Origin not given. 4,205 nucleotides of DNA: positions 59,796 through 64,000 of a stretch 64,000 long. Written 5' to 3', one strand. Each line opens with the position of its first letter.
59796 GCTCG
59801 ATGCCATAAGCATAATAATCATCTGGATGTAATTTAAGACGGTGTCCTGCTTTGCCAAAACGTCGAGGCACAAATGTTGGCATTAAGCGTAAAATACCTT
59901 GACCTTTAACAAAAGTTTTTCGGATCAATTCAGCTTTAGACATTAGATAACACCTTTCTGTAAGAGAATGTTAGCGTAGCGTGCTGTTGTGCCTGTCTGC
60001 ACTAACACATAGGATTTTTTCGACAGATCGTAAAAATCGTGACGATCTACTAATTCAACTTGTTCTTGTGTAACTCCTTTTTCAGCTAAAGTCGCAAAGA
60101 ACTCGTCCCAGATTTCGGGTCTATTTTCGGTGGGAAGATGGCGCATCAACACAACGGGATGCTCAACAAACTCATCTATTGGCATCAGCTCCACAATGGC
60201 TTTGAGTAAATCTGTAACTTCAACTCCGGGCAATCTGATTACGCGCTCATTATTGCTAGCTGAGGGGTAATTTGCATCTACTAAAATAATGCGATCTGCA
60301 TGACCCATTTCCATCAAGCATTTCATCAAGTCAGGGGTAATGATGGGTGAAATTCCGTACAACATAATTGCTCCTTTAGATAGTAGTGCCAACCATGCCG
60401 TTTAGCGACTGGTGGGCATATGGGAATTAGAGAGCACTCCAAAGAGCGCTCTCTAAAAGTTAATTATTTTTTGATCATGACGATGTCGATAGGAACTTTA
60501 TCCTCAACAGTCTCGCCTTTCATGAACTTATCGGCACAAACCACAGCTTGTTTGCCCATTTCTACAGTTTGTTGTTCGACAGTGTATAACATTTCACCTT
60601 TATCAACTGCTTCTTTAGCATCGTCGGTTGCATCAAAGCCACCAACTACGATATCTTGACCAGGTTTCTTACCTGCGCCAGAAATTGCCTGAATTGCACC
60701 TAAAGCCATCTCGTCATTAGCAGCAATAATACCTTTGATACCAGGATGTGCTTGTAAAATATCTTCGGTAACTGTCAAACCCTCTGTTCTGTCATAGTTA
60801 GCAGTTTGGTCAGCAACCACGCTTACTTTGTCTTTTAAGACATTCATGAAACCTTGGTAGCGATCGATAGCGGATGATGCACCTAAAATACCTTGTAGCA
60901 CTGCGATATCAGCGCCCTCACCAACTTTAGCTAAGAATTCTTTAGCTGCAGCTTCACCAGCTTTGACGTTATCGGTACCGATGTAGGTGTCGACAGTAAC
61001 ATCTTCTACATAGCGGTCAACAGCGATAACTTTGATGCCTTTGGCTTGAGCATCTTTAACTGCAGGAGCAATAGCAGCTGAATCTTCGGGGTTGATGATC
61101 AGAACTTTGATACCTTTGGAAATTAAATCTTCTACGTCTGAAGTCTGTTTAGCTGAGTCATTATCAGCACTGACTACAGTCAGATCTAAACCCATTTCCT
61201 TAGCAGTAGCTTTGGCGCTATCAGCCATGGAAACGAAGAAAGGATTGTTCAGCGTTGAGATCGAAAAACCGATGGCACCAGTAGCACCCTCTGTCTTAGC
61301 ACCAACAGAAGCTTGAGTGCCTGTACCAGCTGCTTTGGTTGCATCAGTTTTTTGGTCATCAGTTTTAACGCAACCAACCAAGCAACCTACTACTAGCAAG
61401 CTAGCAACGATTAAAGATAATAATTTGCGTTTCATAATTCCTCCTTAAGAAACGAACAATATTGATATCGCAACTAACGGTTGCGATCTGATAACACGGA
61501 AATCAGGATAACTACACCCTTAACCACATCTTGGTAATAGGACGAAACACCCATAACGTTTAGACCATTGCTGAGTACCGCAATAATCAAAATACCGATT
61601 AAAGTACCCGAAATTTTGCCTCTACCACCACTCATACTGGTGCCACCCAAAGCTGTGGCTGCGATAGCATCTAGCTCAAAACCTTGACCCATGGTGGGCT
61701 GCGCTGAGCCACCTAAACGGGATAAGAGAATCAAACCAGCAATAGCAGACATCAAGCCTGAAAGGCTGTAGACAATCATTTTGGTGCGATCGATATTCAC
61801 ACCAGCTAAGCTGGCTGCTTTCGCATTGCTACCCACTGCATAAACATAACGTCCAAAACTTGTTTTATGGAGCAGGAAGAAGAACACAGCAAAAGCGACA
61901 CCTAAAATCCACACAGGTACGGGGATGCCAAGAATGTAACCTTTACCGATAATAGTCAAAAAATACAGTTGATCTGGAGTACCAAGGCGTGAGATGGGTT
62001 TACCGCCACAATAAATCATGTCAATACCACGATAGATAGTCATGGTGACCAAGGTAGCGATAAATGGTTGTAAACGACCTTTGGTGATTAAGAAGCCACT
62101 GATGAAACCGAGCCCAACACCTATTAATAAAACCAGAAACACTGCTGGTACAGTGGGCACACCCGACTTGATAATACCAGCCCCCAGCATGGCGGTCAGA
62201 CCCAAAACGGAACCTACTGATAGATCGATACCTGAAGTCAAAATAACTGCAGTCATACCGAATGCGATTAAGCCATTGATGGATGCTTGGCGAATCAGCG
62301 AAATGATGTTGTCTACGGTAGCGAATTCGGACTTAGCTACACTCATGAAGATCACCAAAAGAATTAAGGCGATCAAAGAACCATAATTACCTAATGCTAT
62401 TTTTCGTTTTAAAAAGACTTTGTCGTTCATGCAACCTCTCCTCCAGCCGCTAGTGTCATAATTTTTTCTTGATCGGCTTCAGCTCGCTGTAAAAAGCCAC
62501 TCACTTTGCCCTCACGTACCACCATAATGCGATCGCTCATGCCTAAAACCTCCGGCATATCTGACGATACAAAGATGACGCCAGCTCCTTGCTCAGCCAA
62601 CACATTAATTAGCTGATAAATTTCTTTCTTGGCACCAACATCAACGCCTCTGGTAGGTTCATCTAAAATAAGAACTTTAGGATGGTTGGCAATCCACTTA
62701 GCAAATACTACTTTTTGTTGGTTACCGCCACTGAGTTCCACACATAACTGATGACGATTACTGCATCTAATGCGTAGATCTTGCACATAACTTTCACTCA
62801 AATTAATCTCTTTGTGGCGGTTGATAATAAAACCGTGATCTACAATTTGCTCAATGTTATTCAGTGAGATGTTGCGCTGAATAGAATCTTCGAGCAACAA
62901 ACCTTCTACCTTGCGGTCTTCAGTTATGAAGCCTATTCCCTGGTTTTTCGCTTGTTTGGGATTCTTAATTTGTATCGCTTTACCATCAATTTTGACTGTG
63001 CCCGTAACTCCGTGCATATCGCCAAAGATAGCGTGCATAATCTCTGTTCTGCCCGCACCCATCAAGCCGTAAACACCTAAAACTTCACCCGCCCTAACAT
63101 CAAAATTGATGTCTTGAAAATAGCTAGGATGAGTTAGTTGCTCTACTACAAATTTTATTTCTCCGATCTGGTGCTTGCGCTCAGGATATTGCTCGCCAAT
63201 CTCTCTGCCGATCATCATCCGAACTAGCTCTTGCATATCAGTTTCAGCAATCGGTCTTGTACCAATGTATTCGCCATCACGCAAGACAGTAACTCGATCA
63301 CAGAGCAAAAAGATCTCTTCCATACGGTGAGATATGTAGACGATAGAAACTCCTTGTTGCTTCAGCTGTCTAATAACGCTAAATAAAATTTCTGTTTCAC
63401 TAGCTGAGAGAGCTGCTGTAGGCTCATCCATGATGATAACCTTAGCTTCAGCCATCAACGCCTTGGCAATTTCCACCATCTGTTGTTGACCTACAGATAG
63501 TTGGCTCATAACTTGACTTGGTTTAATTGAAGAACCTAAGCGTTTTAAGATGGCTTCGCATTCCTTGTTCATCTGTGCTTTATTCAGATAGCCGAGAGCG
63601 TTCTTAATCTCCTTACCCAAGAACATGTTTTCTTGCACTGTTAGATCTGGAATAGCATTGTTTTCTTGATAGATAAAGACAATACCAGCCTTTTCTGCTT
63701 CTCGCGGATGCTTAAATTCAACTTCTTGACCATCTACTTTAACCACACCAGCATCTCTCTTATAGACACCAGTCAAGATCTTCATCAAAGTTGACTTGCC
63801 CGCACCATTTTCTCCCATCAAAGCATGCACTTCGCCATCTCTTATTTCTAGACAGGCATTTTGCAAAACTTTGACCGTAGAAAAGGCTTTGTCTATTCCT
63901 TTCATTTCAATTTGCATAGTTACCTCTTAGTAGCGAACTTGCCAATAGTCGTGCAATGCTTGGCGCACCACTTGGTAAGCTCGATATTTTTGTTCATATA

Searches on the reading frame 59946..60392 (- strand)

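Call 22: search_protein_families(library=pfam, proteins=[window:59946-60392:-])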
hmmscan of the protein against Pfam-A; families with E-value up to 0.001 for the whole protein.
window:59946-60392:- (149 aa): 1 family
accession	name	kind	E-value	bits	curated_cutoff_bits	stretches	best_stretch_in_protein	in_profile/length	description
PF05025.18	RbsD_FucU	-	5.2e-39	134.3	25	1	13-149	2-138/138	RbsD / FucU transport protein family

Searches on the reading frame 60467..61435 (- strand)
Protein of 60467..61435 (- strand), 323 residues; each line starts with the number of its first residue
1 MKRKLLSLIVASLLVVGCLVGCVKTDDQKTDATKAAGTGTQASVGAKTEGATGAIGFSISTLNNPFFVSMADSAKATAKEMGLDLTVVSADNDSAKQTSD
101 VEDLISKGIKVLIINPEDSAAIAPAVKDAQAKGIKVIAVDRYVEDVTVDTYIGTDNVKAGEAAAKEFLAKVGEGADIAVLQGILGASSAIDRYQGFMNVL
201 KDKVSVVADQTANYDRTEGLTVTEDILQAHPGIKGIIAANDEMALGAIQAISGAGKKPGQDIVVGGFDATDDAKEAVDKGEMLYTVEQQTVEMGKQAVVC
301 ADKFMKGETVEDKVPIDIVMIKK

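Call 22: search_protein_families(library=pfam, proteins=[window:60467-61435:-])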
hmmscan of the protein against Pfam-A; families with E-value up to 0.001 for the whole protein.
window:60467-61435:- (323 aa): 3 families
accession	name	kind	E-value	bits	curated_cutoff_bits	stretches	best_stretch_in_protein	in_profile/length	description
PF13407.12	Peripla_BP_4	-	6.4e-64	216.4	35.1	1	55-308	1-257/258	Periplasmic binding protein domain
PF00532.27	Peripla_BP_1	-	3.3e-26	92.9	22.2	1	53-297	2-253/281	Periplasmic binding proteins and sugar binding domain of LacI family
PF13377.12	Peripla_BP_3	-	4.6e-11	43.5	26.5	1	187-310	24-150/167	Periplasmic binding protein-like domain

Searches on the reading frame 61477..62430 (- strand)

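Call 22: search_protein_families(library=pfam, proteins=[window:61477-62430:-])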
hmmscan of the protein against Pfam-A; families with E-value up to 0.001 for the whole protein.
window:61477-62430:- (318 aa): 1 family
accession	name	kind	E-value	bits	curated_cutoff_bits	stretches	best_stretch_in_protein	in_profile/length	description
PF02653.21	BPD_transp_2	-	4.2e-38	131.5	26.8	1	41-311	1-268/269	Branched-chain amino acid transport system / permease component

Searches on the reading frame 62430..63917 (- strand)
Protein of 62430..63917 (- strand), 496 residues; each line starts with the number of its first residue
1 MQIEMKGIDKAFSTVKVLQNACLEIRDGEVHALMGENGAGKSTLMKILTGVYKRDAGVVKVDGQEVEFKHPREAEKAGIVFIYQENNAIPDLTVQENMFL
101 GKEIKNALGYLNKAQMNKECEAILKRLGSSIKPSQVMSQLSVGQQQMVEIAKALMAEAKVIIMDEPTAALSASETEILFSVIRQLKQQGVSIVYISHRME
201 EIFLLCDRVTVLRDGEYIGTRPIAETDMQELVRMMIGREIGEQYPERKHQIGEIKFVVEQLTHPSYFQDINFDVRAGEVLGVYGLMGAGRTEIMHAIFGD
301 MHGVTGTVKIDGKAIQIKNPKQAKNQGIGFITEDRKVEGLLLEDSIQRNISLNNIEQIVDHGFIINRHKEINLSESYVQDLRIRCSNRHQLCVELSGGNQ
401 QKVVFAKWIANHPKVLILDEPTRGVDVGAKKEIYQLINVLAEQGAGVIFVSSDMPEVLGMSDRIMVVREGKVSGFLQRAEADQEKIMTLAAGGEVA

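Call 22: search_protein_families(library=pfam, proteins=[window:62430-63917:-])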
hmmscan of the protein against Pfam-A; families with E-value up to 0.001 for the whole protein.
window:62430-63917:- (496 aa): 5 families
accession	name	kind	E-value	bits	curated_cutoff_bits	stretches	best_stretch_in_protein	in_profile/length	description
PF00005.33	ABC_tran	-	1.1e-58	198.1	25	2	18-168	1-137/137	ABC transporter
PF13304.12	AAA_21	-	2e-10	41.7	27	0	409-451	254-297/304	AAA domain, putative AbiEii toxin, Type IV TA system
PF02463.25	SMC_N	-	1.2e-06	28.6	40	1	28-200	24-200/220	RecF/RecN/SMC N terminal domain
PF09818.15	ABC_ATPase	-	0.0004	19.9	23.2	0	23-57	75-109/283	P-loop domain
PF02367.23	TsaE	-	0.00077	19.9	26.6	0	16-49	9-42/128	Threonylcarbamoyl adenosine biosynthesis protein TsaE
